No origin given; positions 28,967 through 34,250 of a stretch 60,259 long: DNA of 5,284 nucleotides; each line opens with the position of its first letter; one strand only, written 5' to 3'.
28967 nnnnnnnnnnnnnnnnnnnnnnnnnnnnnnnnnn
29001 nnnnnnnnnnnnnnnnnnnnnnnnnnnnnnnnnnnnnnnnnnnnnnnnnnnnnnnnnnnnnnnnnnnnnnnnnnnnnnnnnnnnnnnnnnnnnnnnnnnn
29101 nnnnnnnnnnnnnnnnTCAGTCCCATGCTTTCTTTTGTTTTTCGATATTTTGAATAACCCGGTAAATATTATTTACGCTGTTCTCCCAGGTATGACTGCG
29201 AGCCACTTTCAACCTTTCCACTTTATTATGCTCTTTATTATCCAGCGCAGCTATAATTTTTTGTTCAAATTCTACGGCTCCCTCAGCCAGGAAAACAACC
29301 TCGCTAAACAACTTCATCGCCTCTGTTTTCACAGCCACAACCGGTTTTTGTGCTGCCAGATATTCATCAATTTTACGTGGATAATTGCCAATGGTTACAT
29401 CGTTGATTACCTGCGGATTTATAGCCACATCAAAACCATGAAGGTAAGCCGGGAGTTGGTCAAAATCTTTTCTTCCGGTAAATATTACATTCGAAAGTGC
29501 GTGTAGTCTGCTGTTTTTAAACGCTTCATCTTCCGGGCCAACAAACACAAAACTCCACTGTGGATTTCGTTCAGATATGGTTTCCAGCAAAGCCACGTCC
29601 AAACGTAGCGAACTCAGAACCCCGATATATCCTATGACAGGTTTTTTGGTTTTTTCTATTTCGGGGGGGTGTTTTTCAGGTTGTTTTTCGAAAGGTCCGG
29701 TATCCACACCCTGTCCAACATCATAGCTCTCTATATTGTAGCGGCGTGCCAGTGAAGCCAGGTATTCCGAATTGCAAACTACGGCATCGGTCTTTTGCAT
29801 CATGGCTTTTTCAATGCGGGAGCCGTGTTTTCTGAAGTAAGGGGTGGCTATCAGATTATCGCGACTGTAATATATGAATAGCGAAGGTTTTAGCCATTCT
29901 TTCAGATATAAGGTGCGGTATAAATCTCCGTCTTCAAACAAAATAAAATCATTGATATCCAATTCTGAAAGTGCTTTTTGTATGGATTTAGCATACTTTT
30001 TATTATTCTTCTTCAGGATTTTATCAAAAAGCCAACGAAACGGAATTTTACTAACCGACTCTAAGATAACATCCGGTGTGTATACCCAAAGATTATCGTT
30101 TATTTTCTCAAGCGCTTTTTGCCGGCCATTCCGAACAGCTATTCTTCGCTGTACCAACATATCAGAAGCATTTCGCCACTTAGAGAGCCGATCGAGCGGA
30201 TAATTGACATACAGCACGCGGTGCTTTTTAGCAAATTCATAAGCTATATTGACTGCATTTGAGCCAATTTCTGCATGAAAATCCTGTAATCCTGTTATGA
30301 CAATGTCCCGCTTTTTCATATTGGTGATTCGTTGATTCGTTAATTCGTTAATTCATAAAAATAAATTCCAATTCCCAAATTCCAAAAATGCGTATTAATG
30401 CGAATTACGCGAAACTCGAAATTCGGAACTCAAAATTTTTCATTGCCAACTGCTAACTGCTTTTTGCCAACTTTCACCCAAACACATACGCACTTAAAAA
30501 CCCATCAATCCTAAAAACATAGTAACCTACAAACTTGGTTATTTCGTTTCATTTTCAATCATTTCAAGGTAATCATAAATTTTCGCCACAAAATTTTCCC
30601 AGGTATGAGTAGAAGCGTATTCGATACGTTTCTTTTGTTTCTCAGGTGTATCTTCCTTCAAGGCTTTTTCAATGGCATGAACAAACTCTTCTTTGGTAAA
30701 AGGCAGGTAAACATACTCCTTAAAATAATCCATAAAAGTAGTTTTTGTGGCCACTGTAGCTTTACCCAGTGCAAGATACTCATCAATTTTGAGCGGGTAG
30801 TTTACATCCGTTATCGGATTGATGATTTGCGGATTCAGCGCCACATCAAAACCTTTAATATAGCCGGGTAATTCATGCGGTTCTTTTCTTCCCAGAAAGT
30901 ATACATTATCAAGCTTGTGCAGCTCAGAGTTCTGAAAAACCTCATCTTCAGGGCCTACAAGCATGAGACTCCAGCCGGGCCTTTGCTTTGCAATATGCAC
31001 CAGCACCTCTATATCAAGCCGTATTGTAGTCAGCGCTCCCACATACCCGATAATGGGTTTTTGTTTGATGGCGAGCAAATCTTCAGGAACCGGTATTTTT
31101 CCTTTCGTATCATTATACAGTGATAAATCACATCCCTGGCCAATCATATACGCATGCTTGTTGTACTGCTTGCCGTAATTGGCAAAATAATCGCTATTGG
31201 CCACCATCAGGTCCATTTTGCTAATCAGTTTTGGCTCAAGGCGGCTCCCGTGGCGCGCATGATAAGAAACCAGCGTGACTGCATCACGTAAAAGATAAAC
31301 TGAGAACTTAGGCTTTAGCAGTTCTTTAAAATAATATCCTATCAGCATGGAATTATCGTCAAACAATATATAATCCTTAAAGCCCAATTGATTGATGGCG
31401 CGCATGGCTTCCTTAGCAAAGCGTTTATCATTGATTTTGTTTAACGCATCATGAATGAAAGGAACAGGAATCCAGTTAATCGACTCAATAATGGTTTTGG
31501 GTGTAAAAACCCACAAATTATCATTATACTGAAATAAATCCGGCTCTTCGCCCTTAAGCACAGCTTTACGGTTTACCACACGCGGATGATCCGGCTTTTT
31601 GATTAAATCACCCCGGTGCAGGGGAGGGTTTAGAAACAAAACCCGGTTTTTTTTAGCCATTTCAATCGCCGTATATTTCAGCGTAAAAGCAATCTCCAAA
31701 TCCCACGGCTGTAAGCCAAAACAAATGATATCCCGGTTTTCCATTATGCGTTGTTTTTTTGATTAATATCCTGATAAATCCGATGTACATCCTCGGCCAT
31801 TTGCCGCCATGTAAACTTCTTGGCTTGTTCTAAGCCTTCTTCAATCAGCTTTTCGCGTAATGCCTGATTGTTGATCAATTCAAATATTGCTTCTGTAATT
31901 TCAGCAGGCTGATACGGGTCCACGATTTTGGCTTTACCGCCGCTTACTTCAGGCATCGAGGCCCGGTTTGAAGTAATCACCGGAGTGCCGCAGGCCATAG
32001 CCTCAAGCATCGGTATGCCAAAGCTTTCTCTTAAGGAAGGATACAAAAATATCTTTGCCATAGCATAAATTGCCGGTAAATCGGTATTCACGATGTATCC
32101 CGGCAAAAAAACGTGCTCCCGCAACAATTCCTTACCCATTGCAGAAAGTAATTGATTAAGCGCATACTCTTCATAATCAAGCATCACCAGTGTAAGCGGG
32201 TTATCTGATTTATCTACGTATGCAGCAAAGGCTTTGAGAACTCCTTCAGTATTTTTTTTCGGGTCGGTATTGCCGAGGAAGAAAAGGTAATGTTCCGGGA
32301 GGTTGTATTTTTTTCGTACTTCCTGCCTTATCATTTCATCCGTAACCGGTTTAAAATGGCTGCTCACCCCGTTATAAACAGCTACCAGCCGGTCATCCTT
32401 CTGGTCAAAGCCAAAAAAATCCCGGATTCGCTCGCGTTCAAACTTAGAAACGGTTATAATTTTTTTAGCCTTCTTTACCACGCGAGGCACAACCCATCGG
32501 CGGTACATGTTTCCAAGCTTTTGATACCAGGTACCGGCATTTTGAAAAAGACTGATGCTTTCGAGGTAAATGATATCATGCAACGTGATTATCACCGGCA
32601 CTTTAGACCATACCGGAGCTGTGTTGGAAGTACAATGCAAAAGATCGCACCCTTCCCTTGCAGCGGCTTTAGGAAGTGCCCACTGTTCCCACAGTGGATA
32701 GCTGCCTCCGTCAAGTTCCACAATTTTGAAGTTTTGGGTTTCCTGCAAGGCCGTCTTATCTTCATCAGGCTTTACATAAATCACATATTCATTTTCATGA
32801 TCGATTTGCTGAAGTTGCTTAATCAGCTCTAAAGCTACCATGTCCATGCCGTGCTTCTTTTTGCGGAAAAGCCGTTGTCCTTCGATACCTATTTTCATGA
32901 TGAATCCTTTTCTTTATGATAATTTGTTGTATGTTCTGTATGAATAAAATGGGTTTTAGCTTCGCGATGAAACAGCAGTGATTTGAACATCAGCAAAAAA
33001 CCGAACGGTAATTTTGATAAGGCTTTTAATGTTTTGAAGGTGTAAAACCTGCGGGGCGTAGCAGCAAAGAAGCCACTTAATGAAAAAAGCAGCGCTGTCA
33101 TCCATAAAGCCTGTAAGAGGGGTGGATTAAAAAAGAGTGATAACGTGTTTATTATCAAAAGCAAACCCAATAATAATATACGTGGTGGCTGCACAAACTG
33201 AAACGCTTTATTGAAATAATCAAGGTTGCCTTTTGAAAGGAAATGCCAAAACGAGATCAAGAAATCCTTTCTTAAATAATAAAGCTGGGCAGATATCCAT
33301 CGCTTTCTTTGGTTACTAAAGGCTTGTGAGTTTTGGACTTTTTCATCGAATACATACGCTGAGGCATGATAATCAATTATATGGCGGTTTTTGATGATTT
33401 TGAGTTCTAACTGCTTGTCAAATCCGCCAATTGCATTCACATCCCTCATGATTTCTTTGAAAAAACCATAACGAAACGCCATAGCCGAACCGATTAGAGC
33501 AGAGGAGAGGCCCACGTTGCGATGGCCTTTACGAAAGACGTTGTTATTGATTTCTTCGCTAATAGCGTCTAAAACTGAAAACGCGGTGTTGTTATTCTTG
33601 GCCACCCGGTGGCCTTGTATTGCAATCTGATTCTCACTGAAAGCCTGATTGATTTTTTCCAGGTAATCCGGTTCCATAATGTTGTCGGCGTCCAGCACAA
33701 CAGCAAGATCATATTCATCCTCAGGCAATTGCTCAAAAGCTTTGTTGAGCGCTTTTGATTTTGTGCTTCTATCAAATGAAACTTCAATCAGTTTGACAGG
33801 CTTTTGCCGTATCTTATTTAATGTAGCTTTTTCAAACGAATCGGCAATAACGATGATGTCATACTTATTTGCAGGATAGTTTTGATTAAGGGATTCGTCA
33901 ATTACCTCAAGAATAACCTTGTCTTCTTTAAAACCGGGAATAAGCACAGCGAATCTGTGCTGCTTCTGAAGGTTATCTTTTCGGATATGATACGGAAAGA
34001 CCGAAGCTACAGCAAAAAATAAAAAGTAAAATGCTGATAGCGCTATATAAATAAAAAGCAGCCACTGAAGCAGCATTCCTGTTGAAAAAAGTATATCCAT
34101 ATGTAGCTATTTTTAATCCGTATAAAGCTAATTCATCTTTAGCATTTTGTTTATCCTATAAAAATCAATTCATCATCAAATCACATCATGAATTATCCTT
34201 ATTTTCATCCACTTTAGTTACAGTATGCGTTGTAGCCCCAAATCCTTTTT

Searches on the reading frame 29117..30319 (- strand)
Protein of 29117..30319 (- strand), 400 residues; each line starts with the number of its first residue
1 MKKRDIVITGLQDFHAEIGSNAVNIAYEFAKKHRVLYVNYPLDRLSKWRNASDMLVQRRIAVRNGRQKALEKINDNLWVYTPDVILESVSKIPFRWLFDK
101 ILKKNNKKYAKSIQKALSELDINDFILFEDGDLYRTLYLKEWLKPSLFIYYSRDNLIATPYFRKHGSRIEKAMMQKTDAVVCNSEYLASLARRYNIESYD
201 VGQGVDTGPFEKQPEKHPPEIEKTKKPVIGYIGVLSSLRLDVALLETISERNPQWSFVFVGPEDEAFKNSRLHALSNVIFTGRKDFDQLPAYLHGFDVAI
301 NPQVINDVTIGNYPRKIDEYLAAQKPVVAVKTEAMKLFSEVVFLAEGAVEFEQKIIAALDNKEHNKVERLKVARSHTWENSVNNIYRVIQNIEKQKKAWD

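Call 8: search_protein_families(library=pfam, proteins=[window:29117-30319:-], max_evalue=0.001)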
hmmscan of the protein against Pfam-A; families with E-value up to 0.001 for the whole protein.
window:29117-30319:- (400 aa): 2 families
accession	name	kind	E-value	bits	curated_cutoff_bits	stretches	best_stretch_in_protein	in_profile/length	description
PF13692.12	Glyco_trans_1_4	-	1.4e-10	42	27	1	227-360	2-141/142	Glycosyl transferases group 1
PF00534.26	Glycos_transf_1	-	6.5e-08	32.7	26.4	1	214-335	3-127/172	Glycosyl transferases group 1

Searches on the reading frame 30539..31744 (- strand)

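Call 8: search_protein_families(library=pfam, proteins=[window:30539-31744:-], max_evalue=0.001)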
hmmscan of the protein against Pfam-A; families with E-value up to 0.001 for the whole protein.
window:30539-31744:- (401 aa): 2 families
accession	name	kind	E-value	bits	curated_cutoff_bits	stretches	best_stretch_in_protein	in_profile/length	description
PF00534.26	Glycos_transf_1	-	3.3e-11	43.5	26.4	1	224-378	10-170/172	Glycosyl transferases group 1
PF13692.12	Glyco_trans_1_4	-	9.3e-10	39.4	27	1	230-363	2-141/142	Glycosyl transferases group 1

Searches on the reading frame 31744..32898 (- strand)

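Call 8: search_protein_families(library=pfam, proteins=[window:31744-32898:-], max_evalue=0.001)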
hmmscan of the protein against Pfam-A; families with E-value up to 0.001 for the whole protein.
window:31744-32898:- (384 aa): 6 families
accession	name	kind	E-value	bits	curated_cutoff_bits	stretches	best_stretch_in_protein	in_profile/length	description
PF00534.26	Glycos_transf_1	-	3.3e-33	115.1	26.4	1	192-355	3-169/172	Glycosyl transferases group 1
PF13692.12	Glyco_trans_1_4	-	1.3e-23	84.3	27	1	203-344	2-142/142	Glycosyl transferases group 1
PF13439.12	Glyco_transf_4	-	4.9e-18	66.2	28.5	1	17-179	3-167/170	Glycosyltransferase Family 4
PF13524.12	Glyco_trans_1_2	-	7.7e-09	36.1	25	1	267-371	33-142/144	Glycosyl transferase-like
PF13579.12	Glyco_trans_4_4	-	1.1e-07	32.8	29.7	1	17-177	2-158/158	Glycosyl transferase 4-like domain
PF20706.3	GT4-conflict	-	3.1e-07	30.2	26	1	181-312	176-313/385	Family 4 Glycosyltransferase in conflict systems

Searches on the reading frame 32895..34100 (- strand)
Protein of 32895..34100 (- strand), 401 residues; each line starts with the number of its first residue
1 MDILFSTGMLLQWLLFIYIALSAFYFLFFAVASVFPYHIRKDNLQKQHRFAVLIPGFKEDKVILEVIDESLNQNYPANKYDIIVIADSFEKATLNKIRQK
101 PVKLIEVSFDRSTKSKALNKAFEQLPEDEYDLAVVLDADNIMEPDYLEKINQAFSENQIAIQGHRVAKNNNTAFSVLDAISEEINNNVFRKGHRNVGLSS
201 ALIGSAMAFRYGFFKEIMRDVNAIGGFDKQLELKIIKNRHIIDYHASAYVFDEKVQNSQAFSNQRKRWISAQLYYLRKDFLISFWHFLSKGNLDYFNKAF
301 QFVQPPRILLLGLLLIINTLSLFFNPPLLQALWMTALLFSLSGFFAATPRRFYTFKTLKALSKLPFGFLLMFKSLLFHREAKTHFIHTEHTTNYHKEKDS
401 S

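Call 8: search_protein_families(library=pfam, proteins=[window:32895-34100:-], max_evalue=0.001)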
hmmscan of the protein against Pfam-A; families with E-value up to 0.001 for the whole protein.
window:32895-34100:- (401 aa): 4 families
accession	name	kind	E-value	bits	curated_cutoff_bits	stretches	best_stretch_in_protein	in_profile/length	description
PF13641.12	Glyco_tranf_2_3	-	3.1e-26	93.3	27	1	48-270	1-229/230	Glycosyltransferase like family 2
PF13632.12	Glyco_trans_2_3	-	7.8e-14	52.4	27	1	134-334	3-185/198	Glycosyl transferase family group 2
PF00535.33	Glycos_transf_2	-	1.4e-13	51.6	23.3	1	52-216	2-166/168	Glycosyl transferase family 2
PF13506.12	Glyco_transf_21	-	2.6e-07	30.7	21.7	1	117-216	18-116/174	Glycosyl transferase family 21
